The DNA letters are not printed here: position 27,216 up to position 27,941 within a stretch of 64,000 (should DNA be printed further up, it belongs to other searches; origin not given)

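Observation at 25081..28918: Four-gene minus-strand operon coupling two PLP-dependent sulfur-amino-acid enzymes with RidA and an NAD-dependent epimerase/dehydratase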

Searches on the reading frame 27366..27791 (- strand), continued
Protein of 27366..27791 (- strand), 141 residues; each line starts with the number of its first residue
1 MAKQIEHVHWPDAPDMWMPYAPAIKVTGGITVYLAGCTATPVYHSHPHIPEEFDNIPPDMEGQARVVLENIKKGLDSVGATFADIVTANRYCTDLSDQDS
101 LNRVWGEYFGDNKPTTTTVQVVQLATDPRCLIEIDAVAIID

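Call 71: search_solved_structures(query=A1, max_evalue=1e-8, show_alignments=4)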
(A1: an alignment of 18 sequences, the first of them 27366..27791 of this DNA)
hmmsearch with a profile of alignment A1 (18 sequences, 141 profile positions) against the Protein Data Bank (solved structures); distinct sequences matched with E-value up to 1e-8: 23.
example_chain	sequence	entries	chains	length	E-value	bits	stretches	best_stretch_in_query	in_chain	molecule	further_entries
2dyy_A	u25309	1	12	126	2.1e-16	63.4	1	9-139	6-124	UPF0076 protein PH0854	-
1x25_A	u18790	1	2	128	1.4e-13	54.3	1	5-137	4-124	Hypothetical UPF0076 protein ST0811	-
2uyj_A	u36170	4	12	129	4e-13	52.8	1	52-139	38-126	PROTEIN TDCF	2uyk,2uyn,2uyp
7kgc_A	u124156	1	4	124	9.1e-13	51.6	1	11-138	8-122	Putative translation initiation inhibitor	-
1xrg_A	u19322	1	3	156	1.2e-12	51.2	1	5-139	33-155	Putative translation initiation inhibitor, yjgF family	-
5y6u_A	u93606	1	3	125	2.1e-12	50.4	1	54-140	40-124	YabJ protein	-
1qd9_A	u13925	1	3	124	2.3e-12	50.3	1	54-140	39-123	PURINE REGULATORY PROTEIN YABJ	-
6izh_A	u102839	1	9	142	2.5e-12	50.2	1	29-138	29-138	2-aminomuconate deaminase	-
7cd2_A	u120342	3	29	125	4.7e-12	49.3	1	54-140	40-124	YabJ protein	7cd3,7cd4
5yu2_A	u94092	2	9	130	5.2e-12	49.2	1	49-134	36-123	Translation initiation inhibitor homologue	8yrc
2b33_A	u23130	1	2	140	2e-11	47.3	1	12-140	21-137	protein synthesis inhibitor, putative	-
1qu9_A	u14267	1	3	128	2.2e-11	47.1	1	54-139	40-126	YJGF PROTEIN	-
3vcz_A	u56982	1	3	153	2.3e-11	47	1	54-139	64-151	Endoribonuclease L-PSP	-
5hp7_A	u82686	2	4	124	1.3e-10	44.6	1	7-138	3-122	Reactive Intermediate Deaminase A, chloroplastic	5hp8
1j7h_A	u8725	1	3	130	1.7e-10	44.2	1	54-139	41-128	HYPOTHETICAL PROTEIN HI0719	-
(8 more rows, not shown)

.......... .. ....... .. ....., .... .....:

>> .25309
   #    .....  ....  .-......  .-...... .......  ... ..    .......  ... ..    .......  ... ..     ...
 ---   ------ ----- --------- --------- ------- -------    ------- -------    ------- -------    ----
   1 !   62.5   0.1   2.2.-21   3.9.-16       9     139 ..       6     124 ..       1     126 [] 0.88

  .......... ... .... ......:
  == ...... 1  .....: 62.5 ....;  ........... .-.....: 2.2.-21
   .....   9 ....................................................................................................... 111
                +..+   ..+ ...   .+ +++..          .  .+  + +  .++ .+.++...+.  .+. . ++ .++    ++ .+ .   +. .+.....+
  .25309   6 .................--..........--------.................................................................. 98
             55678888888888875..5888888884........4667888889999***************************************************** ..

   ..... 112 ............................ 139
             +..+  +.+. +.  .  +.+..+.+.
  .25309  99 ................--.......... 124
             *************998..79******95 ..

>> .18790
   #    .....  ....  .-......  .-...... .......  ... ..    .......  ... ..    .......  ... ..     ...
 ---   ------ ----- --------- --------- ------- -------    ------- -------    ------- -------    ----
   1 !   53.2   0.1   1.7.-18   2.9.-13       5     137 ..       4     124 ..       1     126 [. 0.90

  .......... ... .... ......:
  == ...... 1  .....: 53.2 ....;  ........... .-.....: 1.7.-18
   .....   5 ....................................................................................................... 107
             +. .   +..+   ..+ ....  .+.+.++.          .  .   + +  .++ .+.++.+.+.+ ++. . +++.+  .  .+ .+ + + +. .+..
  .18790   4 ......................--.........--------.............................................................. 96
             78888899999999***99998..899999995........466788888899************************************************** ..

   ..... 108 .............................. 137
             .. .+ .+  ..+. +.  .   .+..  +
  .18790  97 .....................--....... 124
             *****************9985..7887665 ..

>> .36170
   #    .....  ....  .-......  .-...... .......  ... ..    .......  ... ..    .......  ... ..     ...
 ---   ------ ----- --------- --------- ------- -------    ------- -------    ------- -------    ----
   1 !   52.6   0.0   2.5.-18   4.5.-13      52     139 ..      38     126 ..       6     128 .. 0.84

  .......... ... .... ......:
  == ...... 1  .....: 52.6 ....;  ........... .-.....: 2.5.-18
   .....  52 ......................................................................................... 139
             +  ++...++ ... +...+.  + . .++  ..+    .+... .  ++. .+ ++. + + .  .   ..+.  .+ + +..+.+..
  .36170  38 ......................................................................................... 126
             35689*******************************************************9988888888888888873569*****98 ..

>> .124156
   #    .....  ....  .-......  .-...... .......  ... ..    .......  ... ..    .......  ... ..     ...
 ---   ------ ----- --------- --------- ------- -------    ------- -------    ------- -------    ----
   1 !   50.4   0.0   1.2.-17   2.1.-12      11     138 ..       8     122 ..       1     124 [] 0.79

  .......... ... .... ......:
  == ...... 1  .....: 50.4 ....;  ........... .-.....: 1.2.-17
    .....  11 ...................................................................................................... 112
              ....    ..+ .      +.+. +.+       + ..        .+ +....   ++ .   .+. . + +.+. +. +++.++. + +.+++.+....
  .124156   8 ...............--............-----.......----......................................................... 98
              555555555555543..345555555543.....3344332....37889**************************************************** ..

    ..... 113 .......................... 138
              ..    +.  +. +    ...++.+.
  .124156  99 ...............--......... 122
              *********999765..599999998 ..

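Call 79: search_protein_representatives(protein=window:27366-27791:-)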
Query: 141 residues. Proteins with E-value up to 0.001 (for the whole library): 4546; up to 1e-10: 417; up to 1e-30: 39. The best 150 are listed.
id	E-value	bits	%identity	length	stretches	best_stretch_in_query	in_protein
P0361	3.2e-70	250.7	76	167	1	3-141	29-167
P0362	8.6e-68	242.8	76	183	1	1-140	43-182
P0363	7.7e-54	197.6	62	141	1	1-140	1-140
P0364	1.1e-51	190.5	74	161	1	27-141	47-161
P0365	4.1e-51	188.7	68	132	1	1-130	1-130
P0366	1.0e-50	187.5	75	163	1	1-110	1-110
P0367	2.8e-49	182.8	78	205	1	1-102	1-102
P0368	3.7e-45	169.4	52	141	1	1-141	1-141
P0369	1.6e-43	164.1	72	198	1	1-103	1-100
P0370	7.0e-43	162.0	69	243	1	1-102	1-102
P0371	1.1e-41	158.2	59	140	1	3-140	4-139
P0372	1.2e-41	158.0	75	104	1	1-95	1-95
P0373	5.4e-41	155.9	57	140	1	1-140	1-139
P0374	8.7e-41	155.2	56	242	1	1-141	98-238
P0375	6.6e-40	152.4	73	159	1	1-90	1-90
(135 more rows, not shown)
